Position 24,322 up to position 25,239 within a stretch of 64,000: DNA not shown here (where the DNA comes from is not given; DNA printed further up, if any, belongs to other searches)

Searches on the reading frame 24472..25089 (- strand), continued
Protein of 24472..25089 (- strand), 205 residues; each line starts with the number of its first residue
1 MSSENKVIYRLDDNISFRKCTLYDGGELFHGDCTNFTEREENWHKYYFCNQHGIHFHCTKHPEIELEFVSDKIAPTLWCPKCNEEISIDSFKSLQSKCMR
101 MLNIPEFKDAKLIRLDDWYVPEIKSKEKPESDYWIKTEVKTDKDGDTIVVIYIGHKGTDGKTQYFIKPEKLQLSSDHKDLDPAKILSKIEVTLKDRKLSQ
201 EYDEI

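Call 82: find_encoding_contigs(protein=P0105, flank=6000, max_places=5)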
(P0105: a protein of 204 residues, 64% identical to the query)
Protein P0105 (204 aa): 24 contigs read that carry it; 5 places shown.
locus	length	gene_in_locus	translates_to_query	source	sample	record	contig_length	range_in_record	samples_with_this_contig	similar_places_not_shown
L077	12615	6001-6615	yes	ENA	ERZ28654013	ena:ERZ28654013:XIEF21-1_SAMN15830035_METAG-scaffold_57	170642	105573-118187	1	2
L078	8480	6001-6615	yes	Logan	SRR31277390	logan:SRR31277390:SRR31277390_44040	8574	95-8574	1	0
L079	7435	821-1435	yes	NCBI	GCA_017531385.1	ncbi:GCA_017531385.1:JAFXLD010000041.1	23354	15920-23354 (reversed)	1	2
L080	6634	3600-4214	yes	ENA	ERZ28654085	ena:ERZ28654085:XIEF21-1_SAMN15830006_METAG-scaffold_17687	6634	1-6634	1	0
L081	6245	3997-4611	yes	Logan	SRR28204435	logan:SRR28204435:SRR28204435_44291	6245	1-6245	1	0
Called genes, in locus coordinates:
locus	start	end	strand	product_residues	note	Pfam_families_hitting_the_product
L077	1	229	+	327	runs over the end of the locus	PF13280:WYL, PF25583:WCX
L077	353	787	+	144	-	-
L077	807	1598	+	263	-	-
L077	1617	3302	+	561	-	PF01555:N6_N4_Mtase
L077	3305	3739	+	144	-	-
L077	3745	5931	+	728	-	PF00270:DEAD, PF04851:ResIII, PF27151:YagJ (faint)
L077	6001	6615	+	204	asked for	-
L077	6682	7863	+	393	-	-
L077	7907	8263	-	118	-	PF14198:TnpV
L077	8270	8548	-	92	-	PF20648:DUF6809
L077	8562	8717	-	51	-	-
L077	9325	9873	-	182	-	PF12844:HTH_19, PF13560:HTH_31 (weak), PF01381:HTH_3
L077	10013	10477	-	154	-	PF01668:SmpB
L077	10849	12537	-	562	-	PF03485:Arg_tRNA_synt_N, PF00750:tRNA-synt_1d, PF05746:DALR_1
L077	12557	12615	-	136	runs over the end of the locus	PF09148:DUF1934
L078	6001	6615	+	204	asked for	-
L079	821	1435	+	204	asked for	-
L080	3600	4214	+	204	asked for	-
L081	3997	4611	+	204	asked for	-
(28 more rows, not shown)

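Call 83: find_encoding_contigs(protein=P0029, flank=6000, max_places=2)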
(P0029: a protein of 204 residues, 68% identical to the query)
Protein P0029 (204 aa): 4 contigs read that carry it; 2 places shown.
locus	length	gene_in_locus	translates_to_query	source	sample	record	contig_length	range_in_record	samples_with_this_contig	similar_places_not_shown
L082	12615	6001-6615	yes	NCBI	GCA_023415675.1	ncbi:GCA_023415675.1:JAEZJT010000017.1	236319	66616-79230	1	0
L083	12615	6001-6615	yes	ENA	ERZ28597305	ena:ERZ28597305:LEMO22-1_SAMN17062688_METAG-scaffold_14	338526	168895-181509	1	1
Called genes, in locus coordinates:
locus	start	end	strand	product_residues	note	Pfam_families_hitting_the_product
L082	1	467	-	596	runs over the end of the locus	PF03816:LytR_cpsA_psr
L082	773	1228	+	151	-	PF04140:ICMT (weak), PF04191:PEMT (weak)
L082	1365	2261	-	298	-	PF00274:Glycolytic (faint)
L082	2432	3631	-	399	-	PF06224:AlkZ-like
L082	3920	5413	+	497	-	PF19499:DUF6034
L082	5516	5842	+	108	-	-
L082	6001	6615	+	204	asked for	-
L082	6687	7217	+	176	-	-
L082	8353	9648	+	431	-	PF00919:UPF0004, PF04055:Radical_SAM, PF01938:TRAM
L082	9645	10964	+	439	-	-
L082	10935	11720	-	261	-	PF21946:LppM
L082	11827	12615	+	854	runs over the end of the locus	PF01624:MutS_I, PF05188:MutS_II, PF05192:MutS_III, PF05190:MutS_IV, PF00488:MutS_V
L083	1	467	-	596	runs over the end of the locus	PF03816:LytR_cpsA_psr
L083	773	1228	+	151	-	PF04140:ICMT (weak), PF04191:PEMT (weak)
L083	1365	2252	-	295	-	PF00274:Glycolytic (faint)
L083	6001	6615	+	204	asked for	-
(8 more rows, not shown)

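Call 84: find_encoding_contigs(protein=P0120, flank=6000, max_places=3)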
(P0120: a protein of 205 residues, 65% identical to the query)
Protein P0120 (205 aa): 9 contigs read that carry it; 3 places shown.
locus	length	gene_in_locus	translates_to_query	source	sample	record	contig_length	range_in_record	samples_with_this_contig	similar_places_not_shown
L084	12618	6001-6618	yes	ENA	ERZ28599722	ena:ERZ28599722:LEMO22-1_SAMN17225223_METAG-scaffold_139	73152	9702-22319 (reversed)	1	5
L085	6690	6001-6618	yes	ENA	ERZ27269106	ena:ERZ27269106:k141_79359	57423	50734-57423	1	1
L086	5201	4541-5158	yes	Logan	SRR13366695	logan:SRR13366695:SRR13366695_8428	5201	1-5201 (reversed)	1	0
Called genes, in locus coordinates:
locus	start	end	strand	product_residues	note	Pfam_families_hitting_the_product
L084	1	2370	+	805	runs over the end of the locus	PF03747:ADP_ribosyl_GH, PF12161:HsdM_N, PF02384:N6_Mtase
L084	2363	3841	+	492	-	PF12161:HsdM_N, PF02384:N6_Mtase, PF07669:Eco57I (faint)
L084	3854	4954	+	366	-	PF01420:Methylase_S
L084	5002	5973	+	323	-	PF02899:Phage_int_SAM_1 (weak), PF13495:Phage_int_SAM_4, PF00589:Phage_integrase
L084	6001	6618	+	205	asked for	-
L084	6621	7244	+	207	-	PF01420:Methylase_S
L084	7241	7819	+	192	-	PF01420:Methylase_S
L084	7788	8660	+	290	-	-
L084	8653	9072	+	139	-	PF00293:NUDIX, PF14815:NUDIX_4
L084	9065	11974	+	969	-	PF04313:HSDR_N, PF04851:ResIII, PF18766:SWI2_SNF2, PF22679:T1R_D3-like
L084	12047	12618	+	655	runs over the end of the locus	PF01381:HTH_3 (faint)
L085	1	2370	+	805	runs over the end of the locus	PF03747:ADP_ribosyl_GH, PF12161:HsdM_N, PF02384:N6_Mtase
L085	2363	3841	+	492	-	PF12161:HsdM_N, PF02384:N6_Mtase, PF07669:Eco57I (faint)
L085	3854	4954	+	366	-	PF01420:Methylase_S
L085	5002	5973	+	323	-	PF02899:Phage_int_SAM_1 (weak), PF13495:Phage_int_SAM_4, PF00589:Phage_integrase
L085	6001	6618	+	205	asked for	-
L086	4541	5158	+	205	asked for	-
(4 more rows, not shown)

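Call 85: find_related_loci(query=A1, collection=metagenome_contigs, flank=6000)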
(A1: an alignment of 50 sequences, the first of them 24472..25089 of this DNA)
Query A1 (205 aa) in metagenome_contigs; peptide patterns used: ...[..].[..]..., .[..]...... (x = any residue, [..] = any of these).
245 stretches matched a pattern; 150 encode a relative of the query (tblastn E <= 1e-3); the best 80 are kept; 80 distinct loci.
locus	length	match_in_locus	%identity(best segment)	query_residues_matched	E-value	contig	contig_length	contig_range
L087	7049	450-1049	66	4-203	2e-93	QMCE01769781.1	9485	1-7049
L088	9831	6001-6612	64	1-204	3e-91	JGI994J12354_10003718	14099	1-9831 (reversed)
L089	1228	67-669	65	4-203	4e-98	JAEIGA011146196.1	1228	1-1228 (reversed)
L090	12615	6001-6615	64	1-204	2e-90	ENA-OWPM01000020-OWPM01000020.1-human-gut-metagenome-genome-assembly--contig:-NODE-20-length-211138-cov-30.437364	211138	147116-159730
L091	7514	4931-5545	66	1-204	1e-90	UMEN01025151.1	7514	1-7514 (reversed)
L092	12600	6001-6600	66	4-203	8e-90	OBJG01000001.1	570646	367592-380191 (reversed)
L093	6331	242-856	64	1-204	7e-90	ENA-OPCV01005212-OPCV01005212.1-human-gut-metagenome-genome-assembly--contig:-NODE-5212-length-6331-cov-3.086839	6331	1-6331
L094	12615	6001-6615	64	1-204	3e-89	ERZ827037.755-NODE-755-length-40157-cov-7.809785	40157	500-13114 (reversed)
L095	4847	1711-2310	66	6-204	2e-89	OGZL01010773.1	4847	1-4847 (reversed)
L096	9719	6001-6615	63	1-204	3e-89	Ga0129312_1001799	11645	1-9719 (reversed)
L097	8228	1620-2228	66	4-204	9e-89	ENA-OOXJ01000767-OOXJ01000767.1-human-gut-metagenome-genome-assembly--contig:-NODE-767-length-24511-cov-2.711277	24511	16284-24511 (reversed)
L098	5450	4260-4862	65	4-204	1e-88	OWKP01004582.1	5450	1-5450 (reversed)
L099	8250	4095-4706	65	1-203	2e-88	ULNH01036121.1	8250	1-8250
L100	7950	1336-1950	62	1-204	2e-88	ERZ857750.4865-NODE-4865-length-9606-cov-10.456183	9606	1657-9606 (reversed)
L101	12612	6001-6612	65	2-204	5e-88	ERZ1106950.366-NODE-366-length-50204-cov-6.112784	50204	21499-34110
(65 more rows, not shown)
